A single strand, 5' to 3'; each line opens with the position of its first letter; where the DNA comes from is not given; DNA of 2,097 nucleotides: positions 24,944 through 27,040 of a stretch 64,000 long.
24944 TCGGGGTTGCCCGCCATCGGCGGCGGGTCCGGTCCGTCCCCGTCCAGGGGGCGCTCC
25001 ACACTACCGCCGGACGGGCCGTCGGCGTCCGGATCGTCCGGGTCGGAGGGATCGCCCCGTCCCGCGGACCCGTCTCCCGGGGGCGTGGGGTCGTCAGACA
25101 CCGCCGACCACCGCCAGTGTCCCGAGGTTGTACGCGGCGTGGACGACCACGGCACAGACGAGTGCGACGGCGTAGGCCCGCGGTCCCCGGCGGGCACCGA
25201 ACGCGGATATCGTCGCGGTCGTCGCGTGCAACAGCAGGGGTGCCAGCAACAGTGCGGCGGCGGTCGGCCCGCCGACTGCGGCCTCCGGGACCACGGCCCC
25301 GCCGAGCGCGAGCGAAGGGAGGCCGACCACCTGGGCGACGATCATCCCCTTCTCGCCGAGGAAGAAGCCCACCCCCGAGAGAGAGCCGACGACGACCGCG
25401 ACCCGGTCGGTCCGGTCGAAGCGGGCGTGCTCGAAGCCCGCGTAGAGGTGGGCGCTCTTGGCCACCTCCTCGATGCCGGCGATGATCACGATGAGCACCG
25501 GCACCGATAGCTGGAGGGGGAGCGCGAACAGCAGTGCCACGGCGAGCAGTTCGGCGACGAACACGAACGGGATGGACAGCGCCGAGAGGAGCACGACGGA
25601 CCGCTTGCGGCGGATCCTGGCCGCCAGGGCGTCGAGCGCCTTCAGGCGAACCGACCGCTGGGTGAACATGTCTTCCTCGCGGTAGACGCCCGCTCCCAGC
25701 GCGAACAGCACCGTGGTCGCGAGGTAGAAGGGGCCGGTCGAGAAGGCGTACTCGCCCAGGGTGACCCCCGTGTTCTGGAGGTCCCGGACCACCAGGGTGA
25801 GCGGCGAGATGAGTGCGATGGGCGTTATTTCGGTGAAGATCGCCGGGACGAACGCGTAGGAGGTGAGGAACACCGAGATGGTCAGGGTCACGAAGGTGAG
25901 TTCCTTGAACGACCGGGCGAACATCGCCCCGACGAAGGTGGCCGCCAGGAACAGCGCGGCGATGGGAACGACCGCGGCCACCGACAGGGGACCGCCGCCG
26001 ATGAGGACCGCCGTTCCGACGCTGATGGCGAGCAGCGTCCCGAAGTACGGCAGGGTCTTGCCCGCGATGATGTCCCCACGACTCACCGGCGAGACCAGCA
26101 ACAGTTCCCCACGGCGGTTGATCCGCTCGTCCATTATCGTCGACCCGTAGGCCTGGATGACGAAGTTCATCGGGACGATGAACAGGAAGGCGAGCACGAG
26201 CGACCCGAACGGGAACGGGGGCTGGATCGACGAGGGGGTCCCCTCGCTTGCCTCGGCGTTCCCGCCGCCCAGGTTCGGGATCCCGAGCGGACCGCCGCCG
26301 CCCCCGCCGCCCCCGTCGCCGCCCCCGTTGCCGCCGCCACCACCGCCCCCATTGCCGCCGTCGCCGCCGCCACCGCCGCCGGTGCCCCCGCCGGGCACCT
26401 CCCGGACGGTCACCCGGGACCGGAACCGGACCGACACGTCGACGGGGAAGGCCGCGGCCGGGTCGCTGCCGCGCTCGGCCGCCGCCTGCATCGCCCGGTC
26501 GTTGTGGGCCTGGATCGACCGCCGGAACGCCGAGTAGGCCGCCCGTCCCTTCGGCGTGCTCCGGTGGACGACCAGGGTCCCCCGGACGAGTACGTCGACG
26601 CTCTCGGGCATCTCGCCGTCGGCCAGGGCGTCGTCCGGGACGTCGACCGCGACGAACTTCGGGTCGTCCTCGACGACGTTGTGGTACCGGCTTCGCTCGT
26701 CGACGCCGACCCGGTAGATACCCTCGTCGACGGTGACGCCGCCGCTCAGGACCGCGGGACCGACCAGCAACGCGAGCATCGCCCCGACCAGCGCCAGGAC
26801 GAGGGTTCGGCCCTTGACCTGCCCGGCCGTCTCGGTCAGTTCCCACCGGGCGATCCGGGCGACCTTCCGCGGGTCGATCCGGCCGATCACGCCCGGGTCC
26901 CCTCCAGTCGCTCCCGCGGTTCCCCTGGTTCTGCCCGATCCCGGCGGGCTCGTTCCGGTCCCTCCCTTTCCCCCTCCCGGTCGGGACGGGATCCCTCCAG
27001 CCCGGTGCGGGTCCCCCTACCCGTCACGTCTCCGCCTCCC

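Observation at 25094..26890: ABC-2 permease fused to a PrsW-like intramembrane protease, inside a three-gene ABC operon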

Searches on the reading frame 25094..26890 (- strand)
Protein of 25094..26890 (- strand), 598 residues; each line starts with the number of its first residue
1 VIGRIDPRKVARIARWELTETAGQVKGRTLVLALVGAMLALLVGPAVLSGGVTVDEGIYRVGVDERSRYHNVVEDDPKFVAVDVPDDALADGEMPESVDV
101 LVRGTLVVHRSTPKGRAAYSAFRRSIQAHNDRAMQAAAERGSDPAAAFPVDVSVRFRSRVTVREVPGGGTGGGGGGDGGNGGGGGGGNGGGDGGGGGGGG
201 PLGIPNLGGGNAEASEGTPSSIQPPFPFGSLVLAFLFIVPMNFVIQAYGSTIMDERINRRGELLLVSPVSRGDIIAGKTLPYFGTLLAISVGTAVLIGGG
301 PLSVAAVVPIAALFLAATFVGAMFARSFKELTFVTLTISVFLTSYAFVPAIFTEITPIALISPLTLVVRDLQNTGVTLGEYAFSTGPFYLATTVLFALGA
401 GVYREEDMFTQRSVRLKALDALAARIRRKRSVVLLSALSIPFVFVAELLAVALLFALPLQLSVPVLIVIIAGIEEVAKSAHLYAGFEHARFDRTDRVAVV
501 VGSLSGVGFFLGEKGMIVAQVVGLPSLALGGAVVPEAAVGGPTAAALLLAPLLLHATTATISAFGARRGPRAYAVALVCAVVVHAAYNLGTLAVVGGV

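Call 3: search_protein_families(library=pfam, proteins=[window:25094-26890:-], max_evalue=1)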
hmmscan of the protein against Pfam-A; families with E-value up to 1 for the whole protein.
window:25094-26890:- (598 aa): 1 family
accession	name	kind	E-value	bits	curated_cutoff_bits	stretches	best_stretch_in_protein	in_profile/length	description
PF12698.13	ABC2_membrane_3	-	0.0017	18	31.6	1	230-399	162-345/347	ABC-2 family transporter protein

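Call 4: search_protein_families(library=ncbifam, proteins=[window:25094-26890:-], max_evalue=1)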
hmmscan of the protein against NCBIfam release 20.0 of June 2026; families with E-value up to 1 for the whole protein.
window:25094-26890:- (598 aa): 1 family
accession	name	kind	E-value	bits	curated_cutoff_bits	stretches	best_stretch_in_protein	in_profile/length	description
NF041647.1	ABC_perm_CPBP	equivalog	0.12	11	435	1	303-456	288-439/636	ABC transporter permease subunit/CPBP intramembrane protease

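Call 6: find_homologous_proteins(query=window:25094-26890:-, max_evalue=0.001)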
Query window:25094-26890:- (598 aa): 1643 proteins with E <= 0.001 among 8000 candidates; the best 120 are listed.
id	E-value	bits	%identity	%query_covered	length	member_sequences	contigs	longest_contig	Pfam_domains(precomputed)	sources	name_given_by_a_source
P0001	0.0e+0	1261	100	100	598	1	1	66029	-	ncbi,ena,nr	ncbi:PrsW family intramembrane metalloprotease [Halobacteriales archaeon QS_8_69_26]|nr:MAG: PrsW fa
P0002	0.0e+0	1068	85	100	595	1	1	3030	PF12679.14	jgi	-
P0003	2.3e-210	718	72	63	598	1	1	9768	PF12698.14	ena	-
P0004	7.8e-208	710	62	100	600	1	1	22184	-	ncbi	-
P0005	6.9e-201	687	58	99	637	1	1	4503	-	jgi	-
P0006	1.8e-200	686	61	99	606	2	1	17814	PF12698.14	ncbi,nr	ncbi:PrsW family intramembrane metalloprotease [Halobacteriales archaeon SW_7_71_33]|nr:MAG: PrsW fa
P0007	1.5e-199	682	60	99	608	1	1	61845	PF12698.14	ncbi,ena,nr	ncbi:PrsW family intramembrane metalloprotease [Halobacteriales archaeon SW_5_70_135]|nr:MAG: PrsW f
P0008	1.4e-198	679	65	65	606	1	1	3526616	PF12679.14,PF12698.14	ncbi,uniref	ncbi:ABC transporter permease [Haloarchaeobius sp. TZWSO28]|uniref:ABC transporter permease n=1 Tax=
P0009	1.5e-198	679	57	98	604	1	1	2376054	PF12679.14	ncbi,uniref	ncbi:ABC transporter permease [Haloarchaeobius sp. DYHT-AS-18]|uniref:ABC transporter permease n=1 T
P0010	1.6e-198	679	60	99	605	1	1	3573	PF12698.14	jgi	jgi:ABC-type Na+ efflux pump permease subunit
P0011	3.2e-198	678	58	98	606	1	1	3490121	PF12679.14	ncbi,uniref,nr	ncbi:ABC transporter permease subunit [Haloarchaeobius sp. HME9146]|uniref:ABC transporter permease 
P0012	7.9e-197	674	61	99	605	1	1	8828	PF12698.14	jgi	-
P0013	1.2e-196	673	59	98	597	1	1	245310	PF12698.14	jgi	jgi:ABC-type Na+ efflux pump permease subunit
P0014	1.3e-196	673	58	98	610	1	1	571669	PF12698.14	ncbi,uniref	ncbi:ABC transporter permease [Haloarchaeobius sp. TZWWS8]|uniref:ABC transporter permease n=1 Tax=H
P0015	1.5e-196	673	58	98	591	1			PF12679.14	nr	nr:ABC transporter permease subunit [Haloarchaeobius sp. HME9146]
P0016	6.5e-194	664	68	64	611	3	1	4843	PF12698.14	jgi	-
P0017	4.7e-192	658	57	98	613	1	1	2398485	PF12698.14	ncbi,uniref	ncbi:ABC transporter permease [Haloarchaeobius amylolyticus]|uniref:ABC transporter permease n=1 Tax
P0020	2.1e-190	652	57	98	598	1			PF12698.14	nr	nr:ABC transporter permease [Haloarchaeobius amylolyticus]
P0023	8.7e-190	650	56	98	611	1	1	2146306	PF12679.14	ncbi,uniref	ncbi:ABC transporter permease subunit [Haloarchaeobius sp. DFWS5]|uniref:ABC transporter permease su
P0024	3.9e-189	648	56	98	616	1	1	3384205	PF12679.14,PF12698.14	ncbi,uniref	ncbi:ABC transporter permease [Haloarchaeobius sp. DT45]|uniref:ABC transporter permease n=1 Tax=Hal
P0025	9.2e-189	647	58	99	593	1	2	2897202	PF12698.14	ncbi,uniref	ncbi:ABC transporter permease [Haloplanus sp. GCM10025708]|uniref:ABC transporter permease n=1 Tax=H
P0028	2.3e-187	642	55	99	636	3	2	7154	PF12679.14,PF12698.14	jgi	-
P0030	1.2e-185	637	53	99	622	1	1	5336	PF12679.14,PF12698.14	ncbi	ncbi:MAG: PrsW family intramembrane metalloprotease [Halobacteriales archaeon]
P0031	1.9e-185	636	62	64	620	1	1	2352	PF12698.14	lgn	-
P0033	1.8e-184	633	55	98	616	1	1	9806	PF12698.14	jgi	jgi:ABC-type Na+ efflux pump permease subunit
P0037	1.8e-183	629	57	99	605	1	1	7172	PF12698.14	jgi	jgi:ABC-type Na+ efflux pump permease subunit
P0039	9.0e-183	627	56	98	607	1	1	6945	PF12698.14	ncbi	ncbi:MAG: PrsW family intramembrane metalloprotease [Halobacterium sp.]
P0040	1.3e-182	627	68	64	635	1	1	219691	PF12679.14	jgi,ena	-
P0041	1.8e-182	626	57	99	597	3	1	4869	PF12698.14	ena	-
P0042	2.1e-182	626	63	64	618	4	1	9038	PF12679.14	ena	-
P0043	4.5e-182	625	55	98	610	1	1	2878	PF12698.14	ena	-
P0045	5.2e-182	625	55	98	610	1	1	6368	PF12698.14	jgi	-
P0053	3.0e-181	622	54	99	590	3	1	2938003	PF12698.14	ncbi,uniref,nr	ncbi:PrsW family intramembrane metalloprotease [Haladaptatus sp. YSMS36]|uniref:PrsW family intramem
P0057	6.9e-181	621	64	67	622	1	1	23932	PF13367.12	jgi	-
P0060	1.3e-180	620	55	99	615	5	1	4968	PF12679.14,PF12698.14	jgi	jgi:ABC-type Na+ efflux pump permease subunit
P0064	2.3e-180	619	63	64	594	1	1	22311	PF12698.14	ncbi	ncbi:MAG: PrsW family intramembrane metalloprotease [Haloferacaceae archaeon]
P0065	2.3e-180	619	54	99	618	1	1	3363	PF12679.14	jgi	jgi:ABC-type Na+ efflux pump permease subunit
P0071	7.2e-180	618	53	98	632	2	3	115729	PF13367.12,PF12698.14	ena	-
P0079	2.9e-179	616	56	97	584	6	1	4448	PF12698.14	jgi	jgi:ABC-type Na+ efflux pump permease subunit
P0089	1.1e-178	614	53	98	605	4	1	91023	PF12698.14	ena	-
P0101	6.9e-178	611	54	98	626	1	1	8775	PF12698.14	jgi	jgi:ABC-type Na+ efflux pump permease subunit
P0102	7.0e-178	611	62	66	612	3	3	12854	PF12698.14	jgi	jgi:ABC-type Na+ efflux pump permease subunit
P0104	8.2e-178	611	53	98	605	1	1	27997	PF12698.14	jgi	jgi:ABC-type Na+ efflux pump permease subunit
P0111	2.2e-177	609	55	99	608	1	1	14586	PF12698.14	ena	-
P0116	2.8e-177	609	53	98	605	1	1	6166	PF12698.14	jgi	jgi:ABC-type Na+ efflux pump permease subunit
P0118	3.3e-177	609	62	65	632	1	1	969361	PF12679.14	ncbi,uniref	ncbi:ABC transporter permease subunit [Halorussus sp. AFM4]|uniref:ABC transporter permease subunit 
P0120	3.6e-177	609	54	98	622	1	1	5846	PF12679.14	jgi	jgi:ABC-type Na+ efflux pump permease subunit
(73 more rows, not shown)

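Call 9: search_protein_families(library=pfam, alignment_id=A1, max_evalue=1)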
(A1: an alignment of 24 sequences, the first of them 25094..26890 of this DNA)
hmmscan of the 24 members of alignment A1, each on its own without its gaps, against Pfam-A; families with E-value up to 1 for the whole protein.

A. member 1, window:25094-26890:- (598 aa): 1 family
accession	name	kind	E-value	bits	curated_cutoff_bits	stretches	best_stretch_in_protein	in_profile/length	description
PF12698.13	ABC2_membrane_3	-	0.0017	18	31.6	1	230-399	162-345/347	ABC-2 family transporter protein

B. families by the number of members that match (of 24 scanned): 9 families
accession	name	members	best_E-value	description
PF12698.13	ABC2_membrane_3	23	4.2e-08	ABC-2 family transporter protein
PF12679.13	ABC2_membrane_2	3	3.3e-07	ABC-2 family transporter protein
PF13367.11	PrsW-protease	2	1.9e-05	PrsW family intramembrane metalloprotease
PF13346.12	ABC2_membrane_5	1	0.0047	ABC-2 family transporter protein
PF01061.29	ABC2_membrane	1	0.0069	ABC-2 type transporter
PF07386.16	DUF1499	1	0.052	Protein of unknown function (DUF1499)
PF00399.24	PIR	1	0.072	Yeast PIR protein repeat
PF13104.11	DUF3956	1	0.073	Protein of unknown function (DUF3956)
PF22807.2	TrAA12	1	0.69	TrAA12-like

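Call 26: predict_structure(alignment_id=A3)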
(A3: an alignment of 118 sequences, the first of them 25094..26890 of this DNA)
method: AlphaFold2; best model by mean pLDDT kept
length: 598 residues; sequences in the alignment: 118
mean_pLDDT: 81.0   pTM: 0.71
mean pLDDT of the five models: 81.0, 80.0, 79.1, 78.7, 78.4
residues with pLDDT >= 90: 303; 70-90: 158; 50-70: 62; < 50: 75
segments of 3 or more residues with pLDDT < 50: 50-54, 156-186, 188-222
pLDDT, mean of each block of 10 residues (from residue 1): 81 92 80 77 61 59 92 92 81 86 90 92 93 85 58 49 41 41 42 37 34 40 59 86 94 84 72 93 96 93 96 96 91 92 88 78 92 91 92 92 73 87 94 96 88 86 95 98 98 98 98 85 61 61 86 97 98 98 97 82
secondary structure, 60 per line:
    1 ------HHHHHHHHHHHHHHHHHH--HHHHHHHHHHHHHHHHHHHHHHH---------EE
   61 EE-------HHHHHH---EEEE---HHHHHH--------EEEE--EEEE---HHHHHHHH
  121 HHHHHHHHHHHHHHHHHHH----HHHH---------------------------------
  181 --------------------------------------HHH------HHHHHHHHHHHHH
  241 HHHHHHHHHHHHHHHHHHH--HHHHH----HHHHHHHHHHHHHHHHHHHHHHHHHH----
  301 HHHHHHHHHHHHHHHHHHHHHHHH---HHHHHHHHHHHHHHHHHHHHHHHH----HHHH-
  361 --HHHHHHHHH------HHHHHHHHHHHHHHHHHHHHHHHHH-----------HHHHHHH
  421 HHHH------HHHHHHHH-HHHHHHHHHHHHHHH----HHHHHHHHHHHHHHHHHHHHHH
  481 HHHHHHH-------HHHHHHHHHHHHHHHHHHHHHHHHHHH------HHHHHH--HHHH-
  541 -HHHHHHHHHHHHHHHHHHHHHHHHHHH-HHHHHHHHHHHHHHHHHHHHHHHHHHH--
elements in order: H7-24 H27-49 E59-62 H70-75 E79-82 H86-91 E100-103 E106-109 H113-139 H144-147 H228-259 H262-266 H271-296 H301-324 H328-351 H356-359 H363-371 H378-402 H414-424 H431-438 H440-454 H459-487 H495-521 H528-533 H536-539 H542-568 H570-596

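Call 30: fold_search(model_id=the predicted structure, library=pdb)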
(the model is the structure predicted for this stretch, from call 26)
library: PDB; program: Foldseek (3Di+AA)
matches with E <= 10: 130; with E <= 0.001: 0
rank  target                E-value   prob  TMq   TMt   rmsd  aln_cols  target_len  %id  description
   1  8k1n_C                3.8e-02  0.98  0.21  0.23  14.3       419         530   19  mycobacterial efflux pump, substrate-bound state (released 2024-07-17)
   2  8k1m_B                5.2e-02  0.97  0.22  0.24  21.4       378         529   19  mycobacterial efflux pump, apo state (released 2024-07-17)
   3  8k1o_A                1.0e-01  0.92  0.21  0.24  14.0       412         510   19  mycobacterial efflux pump, AMPPNP bound state (released 2024-07-17)
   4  8k1p_A                2.5e-01  0.89  0.23  0.26  14.0       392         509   20  mycobacterial efflux pump, ADP+vanadate bound state (released 2024-07-17)
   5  9g95_A                5.4e-01  0.21  0.14  0.18  21.0       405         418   13  Lipid III flippase WzxE with NB10 nanobody in outward-facing conformation at 2.7552 A (released 2025-01-22)
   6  7php_A                6.1e-01  0.23  0.16  0.19  15.8       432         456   11  Structure of Multidrug and Toxin Compound Extrusion (MATE) transporter NorM by NabFab-fiducial assisted cryo-EM (released 2021-09-01)
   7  8z0j_A                9.7e-01  0.72  0.28  0.27  17.4       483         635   10  Tribolium castaneum ABCH-9C(E224Q) mutant complexed with ATP in the presence of fenoxycarb (released 2025-04-16)
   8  5yck                  1.3e+00  0.16  0.15  0.19  17.8       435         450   13  Crystal structure of a MATE family protein derived from Camelina sativa at 2.3 angstrom (released 2017-09-27)
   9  8z0i_A                1.5e+00  0.57  0.28  0.26  16.5       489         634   10  Tribolium castaneum ABCH-9C(E224Q) mutant in complex with ATP (released 2025-04-16)
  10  6fv6                  1.6e+00  0.08  0.13  0.17  20.6       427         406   15  Monomer structure of the MATE family multidrug resistance transporter Aq_128 from Aquifex aeolicus in the outward-facing (released 2019-03-20)
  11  5d58                  1.7e+00  0.06  0.10  0.13  24.3       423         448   13  In meso in situ serial X-ray crystallography structure of the PepTSt-Ala-Phe complex at 100 K (released 2016-01-13)
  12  9b1f                  1.7e+00  0.04  0.09  0.09  22.8       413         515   15  Human urate transporter 1 URAT1 in apo state (released 2024-09-18)
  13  6nc7_B                1.9e+00  0.08  0.12  0.14  18.8       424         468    8  Lipid II flippase MurJ, inward open conformation (released 2019-04-17)
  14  3vvr_A                2.0e+00  0.15  0.17  0.21  15.1       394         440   14  Crystal structure of MATE in complex with MaD5 (released 2013-04-03)
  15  9mg8_A                2.0e+00  0.10  0.15  0.20  22.6       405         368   13  Crystal Structure of b-iTHR-110 (released 2025-12-17)
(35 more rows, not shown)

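Call 48: search_protein_families(library=pfam, proteins=[P0057, P0071], max_evalue=0.1)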
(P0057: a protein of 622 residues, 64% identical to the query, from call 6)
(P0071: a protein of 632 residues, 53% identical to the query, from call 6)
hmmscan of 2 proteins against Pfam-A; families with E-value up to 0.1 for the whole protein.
P0057 (622 aa): 1 family
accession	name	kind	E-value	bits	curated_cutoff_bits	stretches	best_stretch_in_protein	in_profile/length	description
PF13367.11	PrsW-protease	-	1.9e-05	24.8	23.5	1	462-618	14-175/196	PrsW family intramembrane metalloprotease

P0071 (632 aa): 2 families
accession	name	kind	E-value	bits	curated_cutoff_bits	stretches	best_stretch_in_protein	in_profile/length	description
PF12698.13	ABC2_membrane_3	-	9.2e-06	25.4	31.6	1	266-488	167-346/347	ABC-2 family transporter protein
PF13367.11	PrsW-protease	-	3.6e-05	23.8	23.5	1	470-629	12-176/196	PrsW family intramembrane metalloprotease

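Call 75: search_protein_families(library=padloc, proteins=[window:25094-26890:-], max_evalue=0.01)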
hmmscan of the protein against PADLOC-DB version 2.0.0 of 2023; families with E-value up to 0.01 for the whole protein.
window:25094-26890:- (598 aa): 0 families

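Call 84: search_protein_families(library=ncbifam, proteins=[P0057], max_evalue=1)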
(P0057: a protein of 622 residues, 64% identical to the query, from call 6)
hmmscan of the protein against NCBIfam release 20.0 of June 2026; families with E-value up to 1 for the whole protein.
P0057 (622 aa): 0 families
